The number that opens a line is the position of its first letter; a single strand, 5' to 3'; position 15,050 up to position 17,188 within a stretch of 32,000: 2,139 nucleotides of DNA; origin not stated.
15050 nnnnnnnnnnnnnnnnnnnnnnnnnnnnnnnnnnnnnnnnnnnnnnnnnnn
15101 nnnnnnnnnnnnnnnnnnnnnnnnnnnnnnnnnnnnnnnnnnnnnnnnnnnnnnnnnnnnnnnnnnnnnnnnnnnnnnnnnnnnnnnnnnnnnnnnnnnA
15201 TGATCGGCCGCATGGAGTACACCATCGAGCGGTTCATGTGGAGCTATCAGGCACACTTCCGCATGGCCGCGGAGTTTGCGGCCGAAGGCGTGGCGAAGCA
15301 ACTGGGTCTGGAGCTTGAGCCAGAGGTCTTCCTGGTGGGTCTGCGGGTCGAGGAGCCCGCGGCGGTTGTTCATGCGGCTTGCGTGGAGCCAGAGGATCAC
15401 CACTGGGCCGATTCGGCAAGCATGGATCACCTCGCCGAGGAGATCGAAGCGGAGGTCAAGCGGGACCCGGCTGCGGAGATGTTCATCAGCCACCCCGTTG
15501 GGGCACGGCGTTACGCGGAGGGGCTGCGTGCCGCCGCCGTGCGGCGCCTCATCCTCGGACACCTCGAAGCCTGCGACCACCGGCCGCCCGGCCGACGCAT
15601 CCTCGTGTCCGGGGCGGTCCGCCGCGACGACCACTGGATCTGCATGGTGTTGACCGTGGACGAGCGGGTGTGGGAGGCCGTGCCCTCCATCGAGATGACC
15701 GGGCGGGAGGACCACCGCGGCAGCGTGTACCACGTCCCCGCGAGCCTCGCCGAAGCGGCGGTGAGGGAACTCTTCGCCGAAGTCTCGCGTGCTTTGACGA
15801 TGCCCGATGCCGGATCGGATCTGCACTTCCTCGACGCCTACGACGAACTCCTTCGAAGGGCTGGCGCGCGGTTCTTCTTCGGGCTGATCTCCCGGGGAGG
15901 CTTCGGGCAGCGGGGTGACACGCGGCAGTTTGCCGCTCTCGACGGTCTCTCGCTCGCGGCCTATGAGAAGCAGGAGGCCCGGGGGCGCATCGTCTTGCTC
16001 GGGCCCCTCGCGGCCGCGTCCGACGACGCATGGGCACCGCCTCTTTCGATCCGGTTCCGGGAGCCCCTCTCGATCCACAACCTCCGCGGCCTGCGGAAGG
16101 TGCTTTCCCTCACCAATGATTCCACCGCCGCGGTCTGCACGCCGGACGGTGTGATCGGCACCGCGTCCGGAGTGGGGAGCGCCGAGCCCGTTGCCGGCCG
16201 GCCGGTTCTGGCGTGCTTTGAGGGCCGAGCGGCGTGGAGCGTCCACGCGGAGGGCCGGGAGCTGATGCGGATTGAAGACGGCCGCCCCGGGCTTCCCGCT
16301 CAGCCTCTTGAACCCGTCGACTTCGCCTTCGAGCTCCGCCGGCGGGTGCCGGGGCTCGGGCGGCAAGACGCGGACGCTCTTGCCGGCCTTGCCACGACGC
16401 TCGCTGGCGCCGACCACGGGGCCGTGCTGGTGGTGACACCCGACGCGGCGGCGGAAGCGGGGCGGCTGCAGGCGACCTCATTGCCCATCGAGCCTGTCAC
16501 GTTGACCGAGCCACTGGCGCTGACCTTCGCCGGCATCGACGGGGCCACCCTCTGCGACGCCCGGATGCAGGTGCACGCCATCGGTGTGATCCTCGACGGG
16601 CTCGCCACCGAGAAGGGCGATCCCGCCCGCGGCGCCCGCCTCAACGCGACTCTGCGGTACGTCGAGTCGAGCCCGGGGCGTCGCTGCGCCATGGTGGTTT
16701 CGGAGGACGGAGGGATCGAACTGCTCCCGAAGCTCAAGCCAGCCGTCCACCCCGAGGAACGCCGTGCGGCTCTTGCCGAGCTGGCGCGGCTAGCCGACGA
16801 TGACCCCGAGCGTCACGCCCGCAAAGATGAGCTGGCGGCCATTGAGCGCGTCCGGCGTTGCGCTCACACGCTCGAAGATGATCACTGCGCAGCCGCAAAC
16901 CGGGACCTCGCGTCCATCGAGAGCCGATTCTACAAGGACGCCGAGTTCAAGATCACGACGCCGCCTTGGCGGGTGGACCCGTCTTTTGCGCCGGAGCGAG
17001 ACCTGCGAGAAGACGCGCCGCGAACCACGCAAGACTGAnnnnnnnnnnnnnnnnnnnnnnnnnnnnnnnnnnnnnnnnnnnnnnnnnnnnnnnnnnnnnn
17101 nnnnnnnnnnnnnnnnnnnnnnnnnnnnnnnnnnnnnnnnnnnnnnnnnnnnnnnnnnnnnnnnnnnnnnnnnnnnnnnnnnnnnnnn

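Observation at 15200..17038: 617-aa protein with a divergent diadenylate-cyclase-like (DAC/DisA_N) C-terminal domain in an accessory cassette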

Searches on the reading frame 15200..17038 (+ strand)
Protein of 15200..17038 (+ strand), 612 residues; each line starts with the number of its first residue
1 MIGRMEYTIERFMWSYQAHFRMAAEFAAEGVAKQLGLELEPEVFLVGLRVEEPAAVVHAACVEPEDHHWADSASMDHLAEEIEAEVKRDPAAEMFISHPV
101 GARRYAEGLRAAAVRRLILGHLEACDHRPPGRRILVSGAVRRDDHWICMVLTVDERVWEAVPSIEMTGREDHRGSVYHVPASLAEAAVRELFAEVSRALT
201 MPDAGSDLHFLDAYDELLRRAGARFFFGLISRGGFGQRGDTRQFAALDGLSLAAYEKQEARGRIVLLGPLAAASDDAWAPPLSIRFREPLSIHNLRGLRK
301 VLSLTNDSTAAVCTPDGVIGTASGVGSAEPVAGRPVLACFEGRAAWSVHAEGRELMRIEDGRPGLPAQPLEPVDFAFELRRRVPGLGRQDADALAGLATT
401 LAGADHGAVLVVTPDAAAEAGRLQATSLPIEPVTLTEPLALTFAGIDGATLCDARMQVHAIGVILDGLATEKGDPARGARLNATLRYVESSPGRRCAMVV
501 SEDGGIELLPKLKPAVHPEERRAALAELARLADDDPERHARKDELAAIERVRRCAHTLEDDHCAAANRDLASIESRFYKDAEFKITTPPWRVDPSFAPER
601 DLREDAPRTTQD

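Call 3: search_protein_families(library=pfam, proteins=[window:15200-17038:+], max_evalue=1)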
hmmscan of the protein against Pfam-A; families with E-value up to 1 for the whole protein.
window:15200-17038:+ (612 aa): 3 families
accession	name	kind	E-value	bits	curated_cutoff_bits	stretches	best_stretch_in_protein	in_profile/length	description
PF21752.2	DACNG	-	6.1e-54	183.6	27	1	13-225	1-207/208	Probable sensor domain DACNG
PF21750.2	DACNH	-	1.8e-16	60.4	27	1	243-350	3-105/107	Probable sensor domain DACNH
PF05226.16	CHASE2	-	0.25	11.3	26.3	1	240-287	169-210/257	CHASE2 domain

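Call 4: search_protein_families(library=padloc, proteins=[window:15200-17038:+], max_evalue=1)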
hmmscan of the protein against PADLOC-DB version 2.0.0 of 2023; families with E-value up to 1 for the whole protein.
window:15200-17038:+ (612 aa): 0 families

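Call 5: search_protein_families(library=ncbifam, proteins=[window:15200-17038:+], max_evalue=1)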
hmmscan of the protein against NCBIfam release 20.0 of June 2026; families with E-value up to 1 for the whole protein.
window:15200-17038:+ (612 aa): 1 family
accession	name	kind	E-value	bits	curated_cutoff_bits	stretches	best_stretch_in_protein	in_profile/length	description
NF053872.1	DS2_3_antiphage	equivalog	4.1e-118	395.2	630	1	9-596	1-572/576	anti-phage protein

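Call 7: search_solved_structures(query=window:15200-17038:+, max_evalue=10, show_alignments=2)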
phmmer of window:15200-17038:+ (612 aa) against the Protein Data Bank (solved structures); distinct sequences matched with E-value up to 10: 2.
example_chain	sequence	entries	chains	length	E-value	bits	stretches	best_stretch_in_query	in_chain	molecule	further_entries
4hxt_A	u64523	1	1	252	0.075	14.7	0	485-553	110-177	De Novo Protein OR329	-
1fc4_A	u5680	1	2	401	0.39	12.3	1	368-418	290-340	2-AMINO-3-KETOBUTYRATE CONENZYME A LIGASE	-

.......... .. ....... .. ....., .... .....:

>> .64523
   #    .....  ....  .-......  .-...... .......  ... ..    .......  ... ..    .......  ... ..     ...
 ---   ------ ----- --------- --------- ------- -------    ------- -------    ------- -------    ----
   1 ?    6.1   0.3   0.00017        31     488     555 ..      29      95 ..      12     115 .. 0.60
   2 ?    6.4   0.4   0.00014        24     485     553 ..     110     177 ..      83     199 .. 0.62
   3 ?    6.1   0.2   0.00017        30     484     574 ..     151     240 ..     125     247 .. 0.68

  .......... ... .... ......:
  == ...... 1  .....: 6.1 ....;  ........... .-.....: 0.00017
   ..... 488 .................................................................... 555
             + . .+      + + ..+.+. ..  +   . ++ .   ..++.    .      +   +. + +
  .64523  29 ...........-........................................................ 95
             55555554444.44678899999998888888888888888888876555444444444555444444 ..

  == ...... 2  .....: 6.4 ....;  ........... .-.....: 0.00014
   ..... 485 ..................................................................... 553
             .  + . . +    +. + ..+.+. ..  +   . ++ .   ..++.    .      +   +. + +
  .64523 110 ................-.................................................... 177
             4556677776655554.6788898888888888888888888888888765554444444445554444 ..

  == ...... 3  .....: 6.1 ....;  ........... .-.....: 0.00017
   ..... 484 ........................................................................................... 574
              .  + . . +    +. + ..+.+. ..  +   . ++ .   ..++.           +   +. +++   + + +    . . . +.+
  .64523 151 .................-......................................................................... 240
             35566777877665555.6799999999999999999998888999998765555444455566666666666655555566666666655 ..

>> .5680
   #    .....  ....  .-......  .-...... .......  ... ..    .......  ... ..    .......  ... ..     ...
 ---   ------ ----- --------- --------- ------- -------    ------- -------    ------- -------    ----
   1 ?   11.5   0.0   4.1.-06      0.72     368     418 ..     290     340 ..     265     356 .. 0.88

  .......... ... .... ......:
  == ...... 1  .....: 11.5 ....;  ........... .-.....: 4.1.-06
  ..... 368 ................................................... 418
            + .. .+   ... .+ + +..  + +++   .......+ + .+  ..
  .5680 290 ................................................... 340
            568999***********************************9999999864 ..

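Call 15: find_homologous_proteins(query=window:15200-17038:+, max_evalue=0.001)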
Query window:15200-17038:+ (612 aa): 81 proteins with E <= 0.001 among 8000 candidates.
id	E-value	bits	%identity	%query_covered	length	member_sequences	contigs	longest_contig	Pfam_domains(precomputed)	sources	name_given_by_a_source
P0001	0.0e+0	1346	99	100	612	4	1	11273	PF21750.3,PF21752.3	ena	-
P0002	2.6e-109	385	39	97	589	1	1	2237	PF21750.3,PF21752.3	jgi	jgi:hypothetical protein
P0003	1.2e-106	376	38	98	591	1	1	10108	PF21750.3,PF21752.3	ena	-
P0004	4.2e-106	374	39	98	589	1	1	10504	PF21750.3,PF21752.3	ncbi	-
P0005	2.8e-79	285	34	93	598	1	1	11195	PF21750.3,PF02457.22,PF21752.3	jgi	jgi:hypothetical protein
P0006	6.3e-78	281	33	97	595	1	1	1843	PF21750.3,PF02457.22,PF21752.3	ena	-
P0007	7.2e-78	281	33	97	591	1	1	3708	PF21750.3,PF02457.22,PF21752.3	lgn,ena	-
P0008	1.2e-77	280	33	92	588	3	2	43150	PF21750.3,PF02457.22,PF21752.3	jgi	jgi:hypothetical protein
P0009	3.9e-75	272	33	97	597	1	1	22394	PF21750.3,PF02457.22,PF21752.3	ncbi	-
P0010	4.8e-75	271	33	97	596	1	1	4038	PF21750.3,PF02457.22,PF21752.3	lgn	-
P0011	6.0e-72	261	33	97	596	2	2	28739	PF21750.3,PF02457.22,PF21752.3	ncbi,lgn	-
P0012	9.4e-72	260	32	94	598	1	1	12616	PF21750.3,PF02457.22,PF21752.3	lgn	-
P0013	4.2e-71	258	30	97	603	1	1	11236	PF21750.3,PF02457.22,PF21752.3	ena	-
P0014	2.0e-70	256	32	99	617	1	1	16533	PF21750.3,PF21752.3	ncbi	ncbi:MAG: hypothetical protein ACREA9_10825 [Pyrinomonadaceae bacterium]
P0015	2.0e-70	256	35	86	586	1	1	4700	PF21750.3,PF02457.22,PF21752.3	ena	-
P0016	4.3e-70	255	31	99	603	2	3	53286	PF21750.3,PF02457.22,PF21752.3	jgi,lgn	-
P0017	2.3e-69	253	34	92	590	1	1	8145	PF21750.3,PF02457.22,PF21752.3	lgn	-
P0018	5.7e-69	251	31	94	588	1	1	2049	PF21750.3,PF02457.22,PF21752.3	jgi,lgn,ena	-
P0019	2.3e-68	249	33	97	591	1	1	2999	PF21750.3,PF02457.22,PF21752.3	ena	-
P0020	1.3e-67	247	32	96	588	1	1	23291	PF21750.3,PF02457.22,PF21752.3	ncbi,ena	-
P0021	1.5e-67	247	32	97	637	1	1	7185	PF21750.3,PF02457.22,PF21752.3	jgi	jgi:hypothetical protein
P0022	9.2e-67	244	32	97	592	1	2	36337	PF21750.3,PF02457.22,PF21752.3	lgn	-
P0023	1.0e-66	244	34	83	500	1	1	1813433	PF21750.3,PF02457.22,PF21752.3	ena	-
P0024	2.5e-66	243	32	98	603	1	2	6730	PF21750.3,PF21752.3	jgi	jgi:hypothetical protein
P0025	1.9e-65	240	32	97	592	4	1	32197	PF21750.3,PF02457.22,PF21752.3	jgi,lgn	jgi:hypothetical protein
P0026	2.4e-64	236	30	97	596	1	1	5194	PF21750.3,PF02457.22,PF21752.3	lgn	-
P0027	1.6e-63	233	31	97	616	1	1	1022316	PF21750.3,PF02457.22,PF21752.3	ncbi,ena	-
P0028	1.9e-63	233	30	96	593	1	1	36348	PF21750.3,PF02457.22,PF21752.3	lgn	-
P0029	2.4e-63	233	31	96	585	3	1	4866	PF21750.3,PF02457.22,PF21752.3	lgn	-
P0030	1.7e-62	230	33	83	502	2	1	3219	PF21750.3,PF02457.22,PF21752.3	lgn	-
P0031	4.9e-62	228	34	83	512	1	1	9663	PF21750.3,PF02457.22,PF21752.3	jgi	jgi:hypothetical protein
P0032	9.1e-62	228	31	94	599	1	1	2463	PF21750.3,PF02457.22,PF21752.3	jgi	jgi:hypothetical protein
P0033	2.2e-60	223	33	92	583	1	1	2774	PF21750.3,PF02457.22,PF21752.3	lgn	-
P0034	2.4e-60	223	32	92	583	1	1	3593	PF21750.3,PF02457.22,PF21752.3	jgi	jgi:hypothetical protein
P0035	1.2e-59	221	30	96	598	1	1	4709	PF21750.3,PF02457.22,PF21752.3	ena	-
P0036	1.3e-58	217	31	96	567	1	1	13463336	PF21750.3,PF21752.3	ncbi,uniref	ncbi:hypothetical protein WME73_10485 [Sorangium sp. So ce302]|uniref:hypothetical protein n=1 Tax=S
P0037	1.5e-58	217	33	91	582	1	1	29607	PF21750.3,PF02457.22,PF21752.3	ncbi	-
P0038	1.5e-58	217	32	94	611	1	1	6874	PF21750.3,PF02457.22,PF21752.3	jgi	jgi:sensor domain DACNG-containing protein/sensor domain DACNH-containing protein/DisA checkpoint co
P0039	3.9e-58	216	31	95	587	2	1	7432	PF21750.3,PF02457.22,PF21752.3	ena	-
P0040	4.7e-58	215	32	98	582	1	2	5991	PF21750.3,PF02457.22,PF21752.3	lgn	-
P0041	7.2e-58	215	30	96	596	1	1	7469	PF21750.3,PF21752.3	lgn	-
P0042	1.0e-57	214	33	92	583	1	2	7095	PF21750.3,PF02457.22,PF21752.3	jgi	jgi:hypothetical protein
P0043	1.0e-57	214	32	82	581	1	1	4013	PF21750.3,PF02457.22,PF21752.3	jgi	-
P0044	1.1e-56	211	32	94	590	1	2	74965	PF21750.3,PF21752.3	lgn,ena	-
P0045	1.3e-56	211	33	83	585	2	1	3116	PF21750.3,PF02457.22,PF21752.3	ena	-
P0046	3.8e-56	209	30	92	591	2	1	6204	PF21750.3,PF02457.22,PF21752.3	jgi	jgi:hypothetical protein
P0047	4.3e-56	209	32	92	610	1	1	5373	PF21750.3,PF02457.22,PF21752.3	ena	-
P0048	6.9e-56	208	30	93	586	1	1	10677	PF21750.3,PF02457.22,PF21752.3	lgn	-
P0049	8.5e-56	208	28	93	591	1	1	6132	PF21750.3,PF02457.22,PF21752.3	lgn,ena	-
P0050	6.4e-55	205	32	80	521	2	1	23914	PF21750.3,PF02457.22,PF21752.3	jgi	-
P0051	3.6e-54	202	31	97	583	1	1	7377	PF21750.3,PF02457.22,PF21752.3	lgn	-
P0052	4.5e-54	202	30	98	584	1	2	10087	PF21750.3,PF21752.3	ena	-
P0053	5.4e-54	202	31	93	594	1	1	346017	PF21750.3,PF02457.22,PF21752.3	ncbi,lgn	ncbi:MAG: diadenylate cyclase [Thermoguttaceae bacterium]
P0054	9.7e-54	201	32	92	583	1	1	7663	PF21750.3,PF02457.22,PF21752.3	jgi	jgi:hypothetical protein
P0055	1.1e-53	201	31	82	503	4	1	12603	PF21750.3,PF02457.22,PF21752.3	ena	-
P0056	1.5e-53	200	32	93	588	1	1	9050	PF21750.3,PF02457.22,PF21752.3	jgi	jgi:sensor domain DACNG-containing protein/sensor domain DACNH-containing protein/DisA checkpoint co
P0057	7.5e-53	198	28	99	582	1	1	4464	PF21750.3,PF02457.22,PF21752.3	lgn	-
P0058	9.1e-53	198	28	93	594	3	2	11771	PF21750.3,PF21752.3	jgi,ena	jgi:DNA integrity scanning protein DisA with diadenylate cyclase activity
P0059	1.2e-51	194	30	98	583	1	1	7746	PF21750.3,PF02457.22,PF21752.3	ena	-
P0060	3.4e-50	189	28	98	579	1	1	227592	PF21750.3,PF02457.22,PF21752.3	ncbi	ncbi:MAG: DNA integrity scanning protein DisA nucleotide-binding domain protein [Thermodesulfovibrio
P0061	5.9e-50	189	30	98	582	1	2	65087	PF21750.3,PF02457.22,PF21752.3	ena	-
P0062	5.9e-49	185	30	93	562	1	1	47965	PF21750.3,PF02457.22,PF21752.3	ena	-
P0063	3.0e-48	183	31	82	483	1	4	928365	PF21750.3,PF02457.22,PF21752.3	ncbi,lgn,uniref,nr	ncbi:hypothetical protein HNQ93_002746 [Hymenobacter luteus]|uniref:DAC domain-containing protein n=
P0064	8.4e-48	181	31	82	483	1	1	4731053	PF21750.3,PF02457.22,PF21752.3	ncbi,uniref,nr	ncbi:DNA integrity scanning protein DisA nucleotide-binding domain protein [Hymenobacter sp. DG01]|u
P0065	1.4e-47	181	31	82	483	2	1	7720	PF21750.3,PF02457.22,PF21752.3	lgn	-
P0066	1.9e-47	180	32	82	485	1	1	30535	PF21750.3,PF02457.22,PF21752.3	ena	-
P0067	3.3e-47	179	30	82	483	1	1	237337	PF21750.3,PF02457.22,PF21752.3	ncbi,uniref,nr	ncbi:hypothetical protein DNI29_20705 [Hymenobacter sediminis]|uniref:diadenylate cyclase n=1 Tax=Hy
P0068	3.9e-46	176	30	82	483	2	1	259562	PF21750.3,PF02457.22,PF21752.3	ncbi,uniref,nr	ncbi:DNA integrity scanning protein DisA nucleotide-binding domain protein [Hymenobacter glacieicola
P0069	5.8e-46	175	30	82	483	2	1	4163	PF21750.3,PF02457.22,PF21752.3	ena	-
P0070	1.3e-45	174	30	82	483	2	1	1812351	PF21750.3,PF02457.22,PF21752.3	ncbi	ncbi:diadenylate cyclase [Hymenobacter seoulensis]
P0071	8.2e-45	172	32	81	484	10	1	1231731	PF21750.3,PF02457.22,PF21752.3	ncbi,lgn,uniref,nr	ncbi:diadenylate cyclase [Hymenobacter actinosclerus]|uniref:DisA checkpoint controller nucleotide-b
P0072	9.5e-45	171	32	82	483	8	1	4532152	PF21750.3,PF02457.22,PF21752.3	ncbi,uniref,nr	ncbi:diadenylate cyclase [Hymenobacter canadensis]|uniref:Diadenylate cyclase n=1 Tax=Hymenobacter c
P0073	1.8e-44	170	32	82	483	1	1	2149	PF21750.3,PF02457.22,PF21752.3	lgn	-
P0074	4.2e-43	166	32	83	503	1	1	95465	PF21750.3,PF02457.22,PF21752.3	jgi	jgi:hypothetical protein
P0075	5.0e-42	162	30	82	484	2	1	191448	PF21750.3,PF02457.22,PF21752.3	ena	-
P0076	1.0e-41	161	30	82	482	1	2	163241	PF21750.3,PF02457.22,PF21752.3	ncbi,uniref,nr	ncbi:diadenylate cyclase [Hymenobacter rubripertinctus]|uniref:DAC domain-containing protein n=1 Tax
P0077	3.1e-41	160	30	82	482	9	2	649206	PF21750.3,PF02457.22,PF21752.3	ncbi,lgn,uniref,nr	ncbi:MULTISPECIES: diadenylate cyclase [Hymenobacter]|uniref:DisA checkpoint controller nucleotide-b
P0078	5.1e-41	159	30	82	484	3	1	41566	PF21750.3,PF02457.22,PF21752.3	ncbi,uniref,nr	ncbi:hypothetical protein CDA63_16185 [Hymenobacter amundsenii]|uniref:DAC domain-containing protein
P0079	2.0e-40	157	30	82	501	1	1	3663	PF21750.3,PF02457.22,PF21752.3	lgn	-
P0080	5.1e-34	136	34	67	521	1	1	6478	PF21750.3,PF02457.22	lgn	-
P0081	3.8e-33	133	28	82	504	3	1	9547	PF21750.3,PF02457.22,PF21752.3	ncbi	-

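Call 24: find_encoding_contigs(protein=P0001, flank=10000, max_places=4)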
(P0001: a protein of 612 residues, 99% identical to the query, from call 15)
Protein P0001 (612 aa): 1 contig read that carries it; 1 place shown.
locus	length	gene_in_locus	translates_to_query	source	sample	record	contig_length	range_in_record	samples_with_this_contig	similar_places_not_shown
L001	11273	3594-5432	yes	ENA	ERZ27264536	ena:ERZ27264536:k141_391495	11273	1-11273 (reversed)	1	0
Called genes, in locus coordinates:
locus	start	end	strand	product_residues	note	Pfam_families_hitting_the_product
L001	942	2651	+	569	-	-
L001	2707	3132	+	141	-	-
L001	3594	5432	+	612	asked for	PF21752:DACNG, PF21750:DACNH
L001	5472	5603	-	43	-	-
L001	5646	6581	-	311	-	PF05275:CopB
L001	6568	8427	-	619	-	PF07732:Cu-oxidase_3, PF00394:Cu-oxidase, PF07731:Cu-oxidase_2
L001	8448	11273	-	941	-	?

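Call 25: find_encoding_contigs(protein=P0003, flank=10000, max_places=3)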
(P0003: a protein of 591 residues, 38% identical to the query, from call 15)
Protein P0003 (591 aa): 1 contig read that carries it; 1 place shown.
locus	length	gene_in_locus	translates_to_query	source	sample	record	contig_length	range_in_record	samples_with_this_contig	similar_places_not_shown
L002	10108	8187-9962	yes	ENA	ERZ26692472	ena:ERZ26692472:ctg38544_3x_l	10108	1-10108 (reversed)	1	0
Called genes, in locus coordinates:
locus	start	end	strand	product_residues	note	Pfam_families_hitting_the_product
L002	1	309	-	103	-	?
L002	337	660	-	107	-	-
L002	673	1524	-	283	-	PF09210:BE_C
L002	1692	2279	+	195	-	-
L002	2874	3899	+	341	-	PF04616:Glyco_hydro_43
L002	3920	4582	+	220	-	PF09365:DUF2461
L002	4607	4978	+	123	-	PF05402:PqqD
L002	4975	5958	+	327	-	PF02687:FtsX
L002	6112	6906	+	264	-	PF00005:ABC_tran, PF13304:AAA_21 (faint)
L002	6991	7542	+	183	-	PF05685:Uma2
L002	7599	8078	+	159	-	-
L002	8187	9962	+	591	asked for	PF21752:DACNG, PF21750:DACNH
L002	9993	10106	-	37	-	?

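Call 26: find_encoding_contigs(protein=P0004, flank=10000, max_places=3)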
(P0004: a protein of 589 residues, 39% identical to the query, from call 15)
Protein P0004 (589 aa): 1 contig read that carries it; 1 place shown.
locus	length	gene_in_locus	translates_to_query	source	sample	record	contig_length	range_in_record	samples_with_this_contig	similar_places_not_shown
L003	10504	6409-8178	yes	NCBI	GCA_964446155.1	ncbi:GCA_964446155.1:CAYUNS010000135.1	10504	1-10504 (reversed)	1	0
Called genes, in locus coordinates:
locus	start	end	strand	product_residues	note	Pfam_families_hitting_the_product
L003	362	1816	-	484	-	-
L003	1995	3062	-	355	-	PF01384:PHO4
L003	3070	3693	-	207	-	PF01865:PhoU_div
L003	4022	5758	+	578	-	PF01964:ThiC_Rad_SAM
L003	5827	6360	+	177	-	-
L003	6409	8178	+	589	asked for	PF21752:DACNG, PF21750:DACNH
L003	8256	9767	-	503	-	PF13384:HTH_23 (faint), PF01381:HTH_3 (faint), PF00196:GerE (faint), PF02796:HTH_7 (weak)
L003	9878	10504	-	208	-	?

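Call 32: find_encoding_contigs(protein=P0008, flank=10000, max_places=2)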
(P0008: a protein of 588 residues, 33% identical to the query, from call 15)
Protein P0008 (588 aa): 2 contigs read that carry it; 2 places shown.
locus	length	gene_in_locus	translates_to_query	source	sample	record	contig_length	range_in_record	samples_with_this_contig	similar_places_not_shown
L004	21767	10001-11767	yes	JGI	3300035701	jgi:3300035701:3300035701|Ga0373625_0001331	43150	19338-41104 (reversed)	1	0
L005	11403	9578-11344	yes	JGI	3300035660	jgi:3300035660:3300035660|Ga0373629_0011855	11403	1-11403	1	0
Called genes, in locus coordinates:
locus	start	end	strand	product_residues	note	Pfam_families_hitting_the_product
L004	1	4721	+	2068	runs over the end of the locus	PF05593:RHS_repeat (faint)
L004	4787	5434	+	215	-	-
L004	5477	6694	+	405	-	-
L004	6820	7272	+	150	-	-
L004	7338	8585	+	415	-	-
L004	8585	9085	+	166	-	-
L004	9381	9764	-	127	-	PF13683:rve_3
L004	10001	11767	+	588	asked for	PF21752:DACNG, PF21750:DACNH, PF02457:DAC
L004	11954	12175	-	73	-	PF01609:DDE_Tnp_1 (weak)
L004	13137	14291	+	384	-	PF13433:Peripla_BP_5, PF13458:Peripla_BP_6, PF01094:ANF_receptor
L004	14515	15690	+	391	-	-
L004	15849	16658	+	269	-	-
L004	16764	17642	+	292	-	PF02653:BPD_transp_2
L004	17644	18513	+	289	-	PF02653:BPD_transp_2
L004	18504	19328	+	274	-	PF13476:AAA_23 (weak), PF00005:ABC_tran, PF13304:AAA_21 (weak), PF12399:BCA_ABC_TP_C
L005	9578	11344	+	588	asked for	PF21752:DACNG, PF21750:DACNH, PF02457:DAC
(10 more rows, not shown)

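Call 33: find_encoding_contigs(protein=P0064, flank=10000, max_places=2)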
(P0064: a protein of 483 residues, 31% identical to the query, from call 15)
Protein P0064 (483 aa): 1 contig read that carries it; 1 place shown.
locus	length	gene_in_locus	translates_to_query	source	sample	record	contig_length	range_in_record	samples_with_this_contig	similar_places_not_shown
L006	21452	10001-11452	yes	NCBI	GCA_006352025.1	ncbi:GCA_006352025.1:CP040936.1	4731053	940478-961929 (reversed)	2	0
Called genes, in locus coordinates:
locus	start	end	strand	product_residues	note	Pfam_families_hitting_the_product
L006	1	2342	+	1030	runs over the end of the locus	PF12705:PDDEXK_1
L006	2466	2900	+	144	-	PF00383:dCMP_cyt_deam_1, PF14437:MafB19-deam, PF14439:Bd3614-deam (weak)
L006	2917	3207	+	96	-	-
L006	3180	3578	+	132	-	-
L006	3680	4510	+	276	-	PF05552:MS_channel_1st_1, PF00924:MS_channel_2nd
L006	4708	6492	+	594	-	PF00654:Voltage_CLC, PF00571:CBS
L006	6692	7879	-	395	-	PF00999:Na_H_Exchanger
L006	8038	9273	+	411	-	PF01266:DAO (weak), PF01494:FAD_binding_3 (weak), PF03486:HI0933_like, PF07992:Pyr_redox_2 (faint), PF01593:Amino_oxidase (weak), PF13450:NAD_binding_8, PF22780:HI0933_like_1st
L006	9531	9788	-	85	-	-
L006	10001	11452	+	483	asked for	PF21752:DACNG, PF21750:DACNH, PF02457:DAC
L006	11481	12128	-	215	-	PF00072:Response_reg, PF00196:GerE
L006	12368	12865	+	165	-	PF13430:DUF4112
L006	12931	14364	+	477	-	PF13102:Phage_int_SAM_5, PF00589:Phage_integrase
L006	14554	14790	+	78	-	-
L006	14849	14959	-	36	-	-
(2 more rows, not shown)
